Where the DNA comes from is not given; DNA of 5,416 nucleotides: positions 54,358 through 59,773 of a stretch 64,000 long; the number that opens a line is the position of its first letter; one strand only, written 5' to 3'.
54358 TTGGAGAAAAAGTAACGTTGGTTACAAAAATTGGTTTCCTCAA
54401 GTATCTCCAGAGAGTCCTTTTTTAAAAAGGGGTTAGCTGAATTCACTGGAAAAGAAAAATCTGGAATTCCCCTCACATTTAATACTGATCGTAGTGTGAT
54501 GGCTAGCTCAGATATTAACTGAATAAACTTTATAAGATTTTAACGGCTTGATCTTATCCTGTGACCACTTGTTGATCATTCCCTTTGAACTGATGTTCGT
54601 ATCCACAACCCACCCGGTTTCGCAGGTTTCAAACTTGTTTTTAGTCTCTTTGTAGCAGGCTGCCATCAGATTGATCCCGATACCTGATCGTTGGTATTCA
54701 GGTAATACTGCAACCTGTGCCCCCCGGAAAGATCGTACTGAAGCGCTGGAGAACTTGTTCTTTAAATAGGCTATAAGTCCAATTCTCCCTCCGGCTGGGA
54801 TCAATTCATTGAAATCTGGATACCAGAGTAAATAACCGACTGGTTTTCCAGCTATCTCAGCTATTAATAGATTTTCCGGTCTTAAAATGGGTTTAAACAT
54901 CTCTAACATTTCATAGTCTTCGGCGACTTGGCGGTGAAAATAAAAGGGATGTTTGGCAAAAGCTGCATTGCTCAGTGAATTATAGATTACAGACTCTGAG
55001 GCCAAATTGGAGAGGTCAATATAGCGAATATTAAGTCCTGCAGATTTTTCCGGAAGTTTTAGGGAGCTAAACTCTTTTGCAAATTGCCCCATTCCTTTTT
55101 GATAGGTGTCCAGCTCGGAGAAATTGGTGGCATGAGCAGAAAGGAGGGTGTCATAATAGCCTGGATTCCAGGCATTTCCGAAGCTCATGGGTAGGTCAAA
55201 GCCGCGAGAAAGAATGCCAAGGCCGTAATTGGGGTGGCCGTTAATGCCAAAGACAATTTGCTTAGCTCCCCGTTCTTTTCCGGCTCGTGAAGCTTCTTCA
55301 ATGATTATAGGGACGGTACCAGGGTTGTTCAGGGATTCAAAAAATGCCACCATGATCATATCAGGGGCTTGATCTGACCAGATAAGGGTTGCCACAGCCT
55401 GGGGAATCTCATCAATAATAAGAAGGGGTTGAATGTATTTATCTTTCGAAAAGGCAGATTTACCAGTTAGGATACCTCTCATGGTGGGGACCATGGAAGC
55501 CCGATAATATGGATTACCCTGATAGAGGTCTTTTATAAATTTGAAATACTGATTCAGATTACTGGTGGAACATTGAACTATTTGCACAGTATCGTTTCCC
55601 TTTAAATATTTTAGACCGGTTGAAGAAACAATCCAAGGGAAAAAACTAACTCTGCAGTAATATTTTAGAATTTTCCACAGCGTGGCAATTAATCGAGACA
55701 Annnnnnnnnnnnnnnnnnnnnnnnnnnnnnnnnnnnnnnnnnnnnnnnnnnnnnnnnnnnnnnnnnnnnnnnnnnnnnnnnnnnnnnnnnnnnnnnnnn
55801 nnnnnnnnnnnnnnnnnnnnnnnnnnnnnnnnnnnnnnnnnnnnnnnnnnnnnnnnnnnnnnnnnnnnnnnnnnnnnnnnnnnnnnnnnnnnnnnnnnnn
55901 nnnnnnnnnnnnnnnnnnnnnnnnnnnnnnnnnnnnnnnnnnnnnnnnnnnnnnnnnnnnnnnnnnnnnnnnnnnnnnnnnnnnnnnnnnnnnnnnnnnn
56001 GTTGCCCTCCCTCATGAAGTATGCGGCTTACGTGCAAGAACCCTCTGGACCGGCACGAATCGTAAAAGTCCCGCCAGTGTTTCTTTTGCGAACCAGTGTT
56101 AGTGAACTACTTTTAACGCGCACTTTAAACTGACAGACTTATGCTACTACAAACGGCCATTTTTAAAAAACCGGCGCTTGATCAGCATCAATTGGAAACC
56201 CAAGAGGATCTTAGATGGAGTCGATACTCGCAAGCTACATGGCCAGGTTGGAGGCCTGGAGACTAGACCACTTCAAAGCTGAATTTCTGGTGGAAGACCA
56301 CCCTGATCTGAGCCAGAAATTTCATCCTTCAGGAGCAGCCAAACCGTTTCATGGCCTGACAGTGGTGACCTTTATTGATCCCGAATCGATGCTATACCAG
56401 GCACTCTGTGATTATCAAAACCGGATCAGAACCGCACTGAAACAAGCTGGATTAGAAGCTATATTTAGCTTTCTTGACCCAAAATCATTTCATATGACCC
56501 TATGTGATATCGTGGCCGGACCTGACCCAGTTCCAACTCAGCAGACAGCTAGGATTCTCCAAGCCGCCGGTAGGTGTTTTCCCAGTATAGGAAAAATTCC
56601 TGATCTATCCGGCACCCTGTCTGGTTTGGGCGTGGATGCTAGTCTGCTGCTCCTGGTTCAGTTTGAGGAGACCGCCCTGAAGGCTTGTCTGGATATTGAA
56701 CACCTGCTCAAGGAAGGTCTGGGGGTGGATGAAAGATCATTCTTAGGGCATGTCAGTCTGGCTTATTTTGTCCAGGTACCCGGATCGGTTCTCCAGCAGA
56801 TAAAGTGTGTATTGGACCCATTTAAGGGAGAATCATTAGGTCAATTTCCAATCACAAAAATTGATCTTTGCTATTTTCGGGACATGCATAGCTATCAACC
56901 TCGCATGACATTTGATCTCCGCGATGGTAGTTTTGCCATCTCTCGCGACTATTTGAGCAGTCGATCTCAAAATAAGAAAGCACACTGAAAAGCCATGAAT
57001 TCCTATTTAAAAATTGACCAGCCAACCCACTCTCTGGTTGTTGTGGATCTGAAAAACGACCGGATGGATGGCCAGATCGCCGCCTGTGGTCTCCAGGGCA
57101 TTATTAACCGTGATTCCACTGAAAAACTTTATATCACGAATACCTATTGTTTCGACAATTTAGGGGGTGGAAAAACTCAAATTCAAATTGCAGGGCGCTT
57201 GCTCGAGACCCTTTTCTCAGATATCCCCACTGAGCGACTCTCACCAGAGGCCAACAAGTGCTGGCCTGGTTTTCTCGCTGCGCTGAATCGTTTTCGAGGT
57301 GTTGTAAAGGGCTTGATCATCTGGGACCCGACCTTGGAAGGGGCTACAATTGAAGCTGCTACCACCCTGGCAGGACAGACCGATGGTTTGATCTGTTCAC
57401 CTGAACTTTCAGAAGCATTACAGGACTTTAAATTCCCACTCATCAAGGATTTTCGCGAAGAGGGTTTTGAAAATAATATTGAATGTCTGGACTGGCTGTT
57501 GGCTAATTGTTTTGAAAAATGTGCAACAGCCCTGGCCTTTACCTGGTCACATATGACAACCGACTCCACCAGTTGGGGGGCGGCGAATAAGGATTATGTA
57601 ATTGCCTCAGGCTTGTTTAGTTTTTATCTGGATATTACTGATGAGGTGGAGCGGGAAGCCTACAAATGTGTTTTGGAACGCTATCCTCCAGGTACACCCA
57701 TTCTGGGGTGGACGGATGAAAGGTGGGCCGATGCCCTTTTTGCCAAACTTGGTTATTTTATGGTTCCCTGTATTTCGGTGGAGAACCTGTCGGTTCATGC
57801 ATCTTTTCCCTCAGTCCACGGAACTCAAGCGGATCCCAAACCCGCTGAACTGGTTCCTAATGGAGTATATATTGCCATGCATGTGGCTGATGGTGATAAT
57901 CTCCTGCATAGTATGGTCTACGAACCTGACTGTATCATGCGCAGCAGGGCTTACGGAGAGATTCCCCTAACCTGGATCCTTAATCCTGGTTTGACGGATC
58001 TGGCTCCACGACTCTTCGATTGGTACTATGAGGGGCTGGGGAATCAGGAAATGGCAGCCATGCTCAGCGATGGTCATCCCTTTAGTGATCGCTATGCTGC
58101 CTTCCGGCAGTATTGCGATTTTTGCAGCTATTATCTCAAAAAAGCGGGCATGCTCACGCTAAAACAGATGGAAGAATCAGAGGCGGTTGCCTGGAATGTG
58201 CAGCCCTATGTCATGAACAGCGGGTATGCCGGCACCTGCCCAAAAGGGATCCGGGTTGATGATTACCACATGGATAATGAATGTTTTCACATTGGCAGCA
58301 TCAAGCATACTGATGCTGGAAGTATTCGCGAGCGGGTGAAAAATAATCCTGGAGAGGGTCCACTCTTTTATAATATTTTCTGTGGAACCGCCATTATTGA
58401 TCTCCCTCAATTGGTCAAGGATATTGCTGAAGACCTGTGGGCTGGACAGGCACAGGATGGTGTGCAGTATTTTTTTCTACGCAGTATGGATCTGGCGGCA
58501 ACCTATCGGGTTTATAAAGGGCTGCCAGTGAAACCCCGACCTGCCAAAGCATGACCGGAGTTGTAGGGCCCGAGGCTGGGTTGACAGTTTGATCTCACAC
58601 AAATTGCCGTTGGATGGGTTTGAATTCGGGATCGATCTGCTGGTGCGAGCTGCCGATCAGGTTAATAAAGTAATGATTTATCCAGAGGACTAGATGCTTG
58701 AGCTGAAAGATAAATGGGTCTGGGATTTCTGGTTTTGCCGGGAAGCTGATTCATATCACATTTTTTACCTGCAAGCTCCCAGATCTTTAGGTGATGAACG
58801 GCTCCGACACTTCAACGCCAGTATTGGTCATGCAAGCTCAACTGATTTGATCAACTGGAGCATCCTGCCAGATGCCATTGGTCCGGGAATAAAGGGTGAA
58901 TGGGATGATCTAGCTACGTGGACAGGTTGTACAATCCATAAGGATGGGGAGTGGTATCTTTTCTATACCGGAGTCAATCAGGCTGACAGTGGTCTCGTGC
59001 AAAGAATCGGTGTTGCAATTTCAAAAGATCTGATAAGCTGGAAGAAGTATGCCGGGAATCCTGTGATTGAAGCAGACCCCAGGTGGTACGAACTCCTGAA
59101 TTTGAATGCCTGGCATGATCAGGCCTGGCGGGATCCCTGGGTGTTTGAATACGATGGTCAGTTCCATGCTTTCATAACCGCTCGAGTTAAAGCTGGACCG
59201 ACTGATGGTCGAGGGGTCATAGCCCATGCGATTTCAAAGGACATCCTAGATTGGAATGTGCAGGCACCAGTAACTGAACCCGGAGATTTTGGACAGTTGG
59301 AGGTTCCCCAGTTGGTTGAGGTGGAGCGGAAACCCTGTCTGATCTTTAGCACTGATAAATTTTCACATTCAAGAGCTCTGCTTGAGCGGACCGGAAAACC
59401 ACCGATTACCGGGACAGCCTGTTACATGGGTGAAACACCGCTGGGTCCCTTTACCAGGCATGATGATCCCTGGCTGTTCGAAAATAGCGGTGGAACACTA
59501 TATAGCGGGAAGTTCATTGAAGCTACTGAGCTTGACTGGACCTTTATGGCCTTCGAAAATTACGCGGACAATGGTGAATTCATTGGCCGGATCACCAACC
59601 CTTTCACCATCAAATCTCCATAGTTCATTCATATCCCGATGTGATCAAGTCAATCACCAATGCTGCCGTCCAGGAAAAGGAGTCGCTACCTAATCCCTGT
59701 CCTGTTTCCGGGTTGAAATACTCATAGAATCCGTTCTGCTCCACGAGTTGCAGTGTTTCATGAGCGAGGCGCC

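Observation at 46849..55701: Operon with four paralogous B12-binding radical SAM enzymes, a SAM methyltransferase and two GNAT/Fem-like acyltransferases: a candidate novel biosynthetic or modification cluster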

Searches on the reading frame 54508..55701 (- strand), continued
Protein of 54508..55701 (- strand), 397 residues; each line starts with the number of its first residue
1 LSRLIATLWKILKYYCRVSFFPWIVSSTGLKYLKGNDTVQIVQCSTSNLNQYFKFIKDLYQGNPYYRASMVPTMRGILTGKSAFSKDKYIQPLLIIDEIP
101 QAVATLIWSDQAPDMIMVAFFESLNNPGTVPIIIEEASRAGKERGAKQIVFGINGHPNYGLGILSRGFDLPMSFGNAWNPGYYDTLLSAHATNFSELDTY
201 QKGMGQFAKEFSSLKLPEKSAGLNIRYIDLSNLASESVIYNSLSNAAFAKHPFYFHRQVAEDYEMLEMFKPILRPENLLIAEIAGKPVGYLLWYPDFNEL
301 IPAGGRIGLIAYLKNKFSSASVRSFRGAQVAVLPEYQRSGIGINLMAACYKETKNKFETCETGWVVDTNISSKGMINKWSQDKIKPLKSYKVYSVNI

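Call 42: predict_structure(alignment_id=A1)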
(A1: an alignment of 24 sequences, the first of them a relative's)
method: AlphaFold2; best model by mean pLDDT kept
length: 359 residues; sequences in the alignment: 24
mean_pLDDT: 89.7   pTM: 0.88
mean pLDDT of the five models: 89.7, 89.4, 89.3, 87.9, 87.2
residues with pLDDT >= 90: 230; 70-90: 106; 50-70: 23; < 50: 0
segments of 3 or more residues with pLDDT < 50: none
pLDDT, mean of each block of 10 residues (from residue 1): 93 96 93 89 91 97 97 93 96 98 98 81 89 89 96 95 84 68 84 96 95 87 91 89 96 94 86 77 86 91 89 92 87 75 74 97
secondary structure, 60 per line:
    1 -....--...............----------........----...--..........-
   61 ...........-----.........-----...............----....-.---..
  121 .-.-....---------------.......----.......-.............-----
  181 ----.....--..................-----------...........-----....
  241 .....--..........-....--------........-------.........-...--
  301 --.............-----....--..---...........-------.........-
elements in order: E2-5 H8-22 H33-40 E50-59 E61-71 E77-85 H91-105 E110-113 E125-128 H144-150 E155-161 E163-165 H166-175 E185-189 H192-209 H221-231 E240-245 E248-257 H259-262 H271-278 E286-294 H303-315 E321-324 H332-342 E350-358
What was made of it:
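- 54508..55587 (-): Tandem (double-domain) GNAT N-acyltransferase, 359 aa. The mechanical ORF extends to TTG 55701. AF2 model pLDDT 89.7 (call 42).
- On Tandem GNAT N-acetyltransferases (MshD-like): AF2 pLDDT 89.7 (call 42).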

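Call 46: fold_search(model_id=the predicted structure, library=pdb)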
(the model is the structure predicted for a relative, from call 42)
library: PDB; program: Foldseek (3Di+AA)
matches with E <= 10: 1047; with E <= 0.001: 291
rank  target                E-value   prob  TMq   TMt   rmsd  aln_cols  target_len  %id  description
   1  5kf2                  9.7e-14  1.00  0.59  0.65   6.4       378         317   12  X-ray structure of a glucosamine N-Acetyltransferase from Clostridium acetobutylicum, apo form, pH 8 (released 2016-07-06)
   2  5kgh_B                1.7e-13  1.00  0.60  0.67   6.3       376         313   12  X-ray structure of a glucosamine N-Acetyltransferase from Clostridium acetobutylicum, mutant Y297F (released 2016-07-06)
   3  5kgh_A                3.1e-13  1.00  0.61  0.68   6.2       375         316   12  X-ray structure of a glucosamine N-Acetyltransferase from Clostridium acetobutylicum, mutant Y297F (released 2016-07-06)
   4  2wpw_C                3.7e-13  1.00  0.57  0.61   6.7       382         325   10  Tandem GNAT protein from the clavulanic acid biosynthesis pathway (without AcCoA) (released 2009-12-29)
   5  5kf1_B                4.8e-13  1.00  0.59  0.67   6.5       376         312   12  X-ray structure of a glucosamine N-Acetyltransferase from Clostridium acetobutylicum, apo form, pH 5 (released 2016-07-06)
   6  5kga_A                6.1e-13  1.00  0.62  0.69   5.9       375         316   12  X-ray structure of a glucosamine N-Acetyltransferase from Clostridium acetobutylicum, mutant D287N, in complex with N- (released 2016-07-06)
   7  5kf1_A                8.8e-13  1.00  0.60  0.67   6.3       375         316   12  X-ray structure of a glucosamine N-Acetyltransferase from Clostridium acetobutylicum, apo form, pH 5 (released 2016-07-06)
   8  2wpw_A                1.1e-12  1.00  0.55  0.59   7.1       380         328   11  Tandem GNAT protein from the clavulanic acid biosynthesis pathway (without AcCoA) (released 2009-12-29)
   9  2wpx_A                4.6e-12  1.00  0.57  0.62   6.9       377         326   11  Tandem GNAT protein from the clavulanic acid biosynthesis pathway (with AcCoA) (released 2009-12-29)
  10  2wpw_B                4.9e-12  1.00  0.56  0.61   6.8       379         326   11  Tandem GNAT protein from the clavulanic acid biosynthesis pathway (without AcCoA) (released 2009-12-29)
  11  1ozp                  8.0e-12  1.00  0.54  0.65   5.5       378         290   13  Crystal Structure of Rv0819 from Mycobacterium tuberculosis MshD-Mycothiol Synthase Acetyl-Coenzyme A Complex. (released 2003-09-09)
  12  7wx7                  2.6e-11  1.00  0.46  0.55   6.8       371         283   14  complex of a legionella acetyltransferase VipF and COA/ACO (released 2023-02-22)
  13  2c27                  3.1e-11  1.00  0.52  0.61   6.6       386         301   13  The Structure of Mycothiol Synthase in Complex with des- AcetylMycothiol and CoenzymeA. (released 2005-12-01)
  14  7wx5                  3.7e-11  1.00  0.44  0.51   7.4       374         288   14  a Legionella acetyltransferase effector VipF (released 2023-02-22)
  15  6wqb                  5.7e-11  1.00  0.39  0.46   8.9       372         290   11  Crystal structure of VipF from Legionella hackeliae in complex with acetyl-CoA (released 2021-11-10)
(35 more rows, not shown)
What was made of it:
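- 54508..55587 (-): Best PDB folds are tandem GNATs: GlcN N-acetyltransferase 5kf2, clavulanate tandem GNAT 2wpw and MshD 1ozp, with TM about 0.55-0.62 (call 46).
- On Tandem GNAT N-acetyltransferases (MshD-like): Tandem GNATs are the top hits (call 46).
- Closest known: Mycothiol biosynthesis, steps MshC then MshD. Same: MshD (1ozp, 2c27) is among the best structural matches of the 359-aa protein (call 46).
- Tandem GNAT (calls 42, 46).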

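Call 51: search_protein_families(library=pfam, alignment_id=A3, max_evalue=0.00001)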
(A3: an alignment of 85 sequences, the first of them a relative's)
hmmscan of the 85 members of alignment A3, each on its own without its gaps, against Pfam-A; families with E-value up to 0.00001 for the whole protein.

A. member 1, L001:15189-16361:- (391 aa): 3 families
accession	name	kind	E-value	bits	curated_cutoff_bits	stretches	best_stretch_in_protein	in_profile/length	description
PF12544.13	LAM_C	-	1.1e-14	55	26.7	1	335-388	2-55/127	Lysine-2,3-aminomutase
PF04055.27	Radical_SAM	-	9.4e-14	52.3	29.5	1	143-290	3-157/166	Radical SAM superfamily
PF13353.11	Fer4_12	-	5.6e-06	27.1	22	1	141-215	9-82/137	4Fe-4S single cluster domain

B. families by the number of members that match (of 85 scanned): 104 families (the first 25 are shown)
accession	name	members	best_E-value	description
PF00892.27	EamA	11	5.3e-43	EamA-like transporter family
PF02673.24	BacA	5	1.5e-89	Bacitracin resistance protein BacA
PF00005.33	ABC_tran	3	2.7e-34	ABC transporter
PF00583.31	Acetyltransf_1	3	3.4e-11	Acetyltransferase (GNAT) family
PF01266.30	DAO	3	5.2e-09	FAD dependent oxidoreductase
PF00375.23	SDF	2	1.4e-96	Sodium:dicarboxylate symporter family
PF07969.17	Amidohydro_3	2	1.1e-78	Amidohydrolase family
PF01872.23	RibD_C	2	6.1e-53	RibD C-terminal domain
PF00677.23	Lum_binding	2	1.6e-52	Lumazine binding domain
PF07992.20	Pyr_redox_2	2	2.1e-49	Pyridine nucleotide-disulphide oxidoreductase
PF04069.17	OpuAC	2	5.3e-49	Substrate binding domain of ABC-type glycine betaine transport system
PF25137.1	ADH_Fe_C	2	1.2e-48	Fe-containing alcohol dehydrogenase family, C-terminal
PF02639.20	DUF188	2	6e-48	Uncharacterized BCR, YaiI/YqxD family COG1671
PF03193.22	RsgA_GTPase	2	7.8e-48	RsgA GTPase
PF00465.25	Fe-ADH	2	1.8e-47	Iron-containing alcohol dehydrogenase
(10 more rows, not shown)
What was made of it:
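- BacA lies downstream in 5 loci (call 51). An EamA small-metabolite transporter follows the cassette in 11 loci (call 51). BacA is adjacent in 5 Tissierella-type loci (call 51).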

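Call 54: search_protein_families(library=pfam, alignment_id=A4, max_evalue=0.00001)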
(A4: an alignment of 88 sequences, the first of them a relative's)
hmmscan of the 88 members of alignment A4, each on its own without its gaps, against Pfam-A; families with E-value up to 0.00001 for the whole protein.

A. member 1, L001:8931-9788:+ (286 aa): 0 families

B. families by the number of members that match (of 88 scanned): 113 families (the first 25 are shown)
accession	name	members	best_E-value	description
PF04294.18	VanW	3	2.1e-43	VanW like protein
PF00881.29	Nitroreductase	3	2.1e-32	Nitroreductase family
PF12698.13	ABC2_membrane_3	3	3.7e-28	ABC-2 family transporter protein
PF14512.11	TM1586_NiRdase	3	8.9e-20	Putative TM nitroreductase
PF12724.12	Flavodoxin_5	3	5.3e-08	Flavodoxin domain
PF01370.27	Epimerase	2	2.6e-60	NAD dependent epimerase/dehydratase family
PF16363.11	GDP_Man_Dehyd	2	4.6e-54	GDP-mannose 4,6 dehydratase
PF07739.18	TipAS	2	5.3e-39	TipAS antibiotic-recognition domain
PF00990.26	GGDEF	2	7.9e-39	Diguanylate cyclase, GGDEF domain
PF01259.24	SAICAR_synt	2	1.1e-38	SAICAR synthetase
PF01061.29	ABC2_membrane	2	1.1e-33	ABC-2 type transporter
PF13487.12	HD_5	2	2.9e-33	HD domain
PF00005.33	ABC_tran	2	8.4e-32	ABC transporter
PF00072.30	Response_reg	2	5.8e-26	Response regulator receiver domain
PF00107.32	ADH_zinc_N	2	6.6e-26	Zinc-binding dehydrogenase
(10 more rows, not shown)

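Call 78: find_related_loci(query=A1, collection=metagenome_contigs, flank=10000)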
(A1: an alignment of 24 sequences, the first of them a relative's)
Query A1 (359 aa) in metagenome_contigs; peptide patterns used: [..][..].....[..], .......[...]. (x = any residue, [..] = any of these).
329 stretches matched a pattern; 162 encode a relative of the query (tblastn E <= 1e-3); the best 80 are kept; 80 distinct loci.
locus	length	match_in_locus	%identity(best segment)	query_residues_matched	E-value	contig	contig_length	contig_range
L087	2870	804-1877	38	1-359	4e-90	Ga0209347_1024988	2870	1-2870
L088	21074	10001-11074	39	1-359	9e-88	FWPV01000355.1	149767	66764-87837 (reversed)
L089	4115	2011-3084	38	1-359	1e-84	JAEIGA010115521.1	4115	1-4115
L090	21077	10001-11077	37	1-359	2e-83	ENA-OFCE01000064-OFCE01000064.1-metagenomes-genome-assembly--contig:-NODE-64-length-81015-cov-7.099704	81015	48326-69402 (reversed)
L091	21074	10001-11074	37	1-359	7e-82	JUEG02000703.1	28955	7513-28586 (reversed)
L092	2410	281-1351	34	1-358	2e-77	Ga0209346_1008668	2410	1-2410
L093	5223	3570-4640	34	1-358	9e-76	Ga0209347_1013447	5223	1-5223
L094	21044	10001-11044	36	11-359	2e-75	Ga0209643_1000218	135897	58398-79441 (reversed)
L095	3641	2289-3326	35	10-355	9e-75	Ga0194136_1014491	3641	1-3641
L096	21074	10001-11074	34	1-359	1e-73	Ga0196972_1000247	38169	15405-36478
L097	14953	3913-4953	36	1-343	6e-73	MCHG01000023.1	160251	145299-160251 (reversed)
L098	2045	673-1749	36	1-359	4e-74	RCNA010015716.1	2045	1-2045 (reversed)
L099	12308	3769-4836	34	1-354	2e-71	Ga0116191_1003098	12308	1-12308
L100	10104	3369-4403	35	1-342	1e-70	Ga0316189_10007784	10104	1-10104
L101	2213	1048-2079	35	16-359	3e-72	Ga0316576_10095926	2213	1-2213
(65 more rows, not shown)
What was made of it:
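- Tried and rejected: I repeated it with the GNAT alignment (call 78).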

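Call 84: search_protein_families(library=padloc, proteins=[window:54508-55701:-], max_evalue=0.001)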
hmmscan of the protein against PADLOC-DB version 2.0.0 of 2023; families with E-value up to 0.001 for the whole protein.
window:54508-55701:- (397 aa): 0 families

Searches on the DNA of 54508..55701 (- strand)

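Call 48: search_rna_families(sources=[L005, L008, L011, L012, L015, L039, L072], threshold=gathering)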
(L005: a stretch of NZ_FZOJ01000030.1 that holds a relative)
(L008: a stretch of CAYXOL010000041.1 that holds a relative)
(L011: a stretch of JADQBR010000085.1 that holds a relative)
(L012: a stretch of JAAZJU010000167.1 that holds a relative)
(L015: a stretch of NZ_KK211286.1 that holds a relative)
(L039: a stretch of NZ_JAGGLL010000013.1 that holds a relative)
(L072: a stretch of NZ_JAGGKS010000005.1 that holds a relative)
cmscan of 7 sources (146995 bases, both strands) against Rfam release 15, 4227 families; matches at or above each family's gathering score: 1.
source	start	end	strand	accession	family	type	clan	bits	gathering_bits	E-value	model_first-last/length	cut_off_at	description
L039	17979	18092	+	RF00050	FMN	Cis-reg; riboswitch;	-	116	66.2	5.3e-26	1-138/138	no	FMN riboswitch aptamer (RFN element)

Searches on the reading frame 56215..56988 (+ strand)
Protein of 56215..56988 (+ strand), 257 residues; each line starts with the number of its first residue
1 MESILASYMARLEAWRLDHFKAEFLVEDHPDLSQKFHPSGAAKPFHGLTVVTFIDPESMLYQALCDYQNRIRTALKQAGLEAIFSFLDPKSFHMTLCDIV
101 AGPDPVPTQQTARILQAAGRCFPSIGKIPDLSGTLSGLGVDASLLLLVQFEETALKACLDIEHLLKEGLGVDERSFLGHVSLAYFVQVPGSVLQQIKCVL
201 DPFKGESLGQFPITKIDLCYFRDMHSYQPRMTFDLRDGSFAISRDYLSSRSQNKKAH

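Call 4: search_protein_families(library=pfam, proteins=[window:56215-56988:+], max_evalue=0.01)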
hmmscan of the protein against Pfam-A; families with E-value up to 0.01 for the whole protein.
window:56215-56988:+ (257 aa): 1 family
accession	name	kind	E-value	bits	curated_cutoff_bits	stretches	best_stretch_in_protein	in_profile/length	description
PF08975.16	2H-phosphodiest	-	3.9e-07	30.5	21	1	35-100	1-62/116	Domain of unknown function (DUF1868)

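Call 5: search_protein_families(library=ncbifam, proteins=[window:56215-56988:+], max_evalue=0.01)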
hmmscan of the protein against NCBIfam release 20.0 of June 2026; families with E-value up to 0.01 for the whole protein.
window:56215-56988:+ (257 aa): 0 families

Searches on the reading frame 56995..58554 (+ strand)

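Call 25: search_protein_families(library=pfam, proteins=[window:56995-58554:+], max_evalue=0.01)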
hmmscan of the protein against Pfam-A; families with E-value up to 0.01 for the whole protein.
window:56995-58554:+ (519 aa): 4 families
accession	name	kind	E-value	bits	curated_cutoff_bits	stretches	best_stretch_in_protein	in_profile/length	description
PF14323.11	GxGYxYP_C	-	4e-10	40.4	27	1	290-399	2-113/242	GxGYxYP putative glycoside hydrolase C-terminal domain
PF20957.2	GxGYxYP_N_2nd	-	8.2e-09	35.9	24.5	1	104-176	1-67/68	GxGYxYP_N second domain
PF20958.2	GxGYxYP_N_3rd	-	1.6e-08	35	24.4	1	195-270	13-91/91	GxGYxYP third domain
PF16216.10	GxGYxYP_N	-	0.0075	16.5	23.9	0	13-49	1-36/72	GxGYxYP_N 1st domain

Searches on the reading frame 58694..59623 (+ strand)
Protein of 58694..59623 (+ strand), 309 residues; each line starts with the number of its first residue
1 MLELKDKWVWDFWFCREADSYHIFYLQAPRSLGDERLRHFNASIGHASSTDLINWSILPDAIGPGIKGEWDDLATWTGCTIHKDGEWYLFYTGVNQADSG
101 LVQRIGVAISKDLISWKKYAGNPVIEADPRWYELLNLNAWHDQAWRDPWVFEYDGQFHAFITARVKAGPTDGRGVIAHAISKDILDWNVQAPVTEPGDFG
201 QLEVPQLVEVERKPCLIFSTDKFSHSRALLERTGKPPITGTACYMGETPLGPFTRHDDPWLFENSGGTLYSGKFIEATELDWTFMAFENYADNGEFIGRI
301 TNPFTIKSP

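Call 25: search_protein_families(library=pfam, proteins=[window:58694-59623:+], max_evalue=0.01)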
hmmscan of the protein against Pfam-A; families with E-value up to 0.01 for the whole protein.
window:58694-59623:+ (309 aa): 2 families
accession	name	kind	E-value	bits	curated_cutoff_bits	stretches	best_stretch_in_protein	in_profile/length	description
PF00251.26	Glyco_hydro_32N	-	2.3e-22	80.4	22.1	1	17-222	18-212/307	Glycosyl hydrolases family 32 N-terminal domain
PF04616.20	Glyco_hydro_43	-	2e-05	24.5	32.2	1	43-112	34-102/288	Glycosyl hydrolases family 43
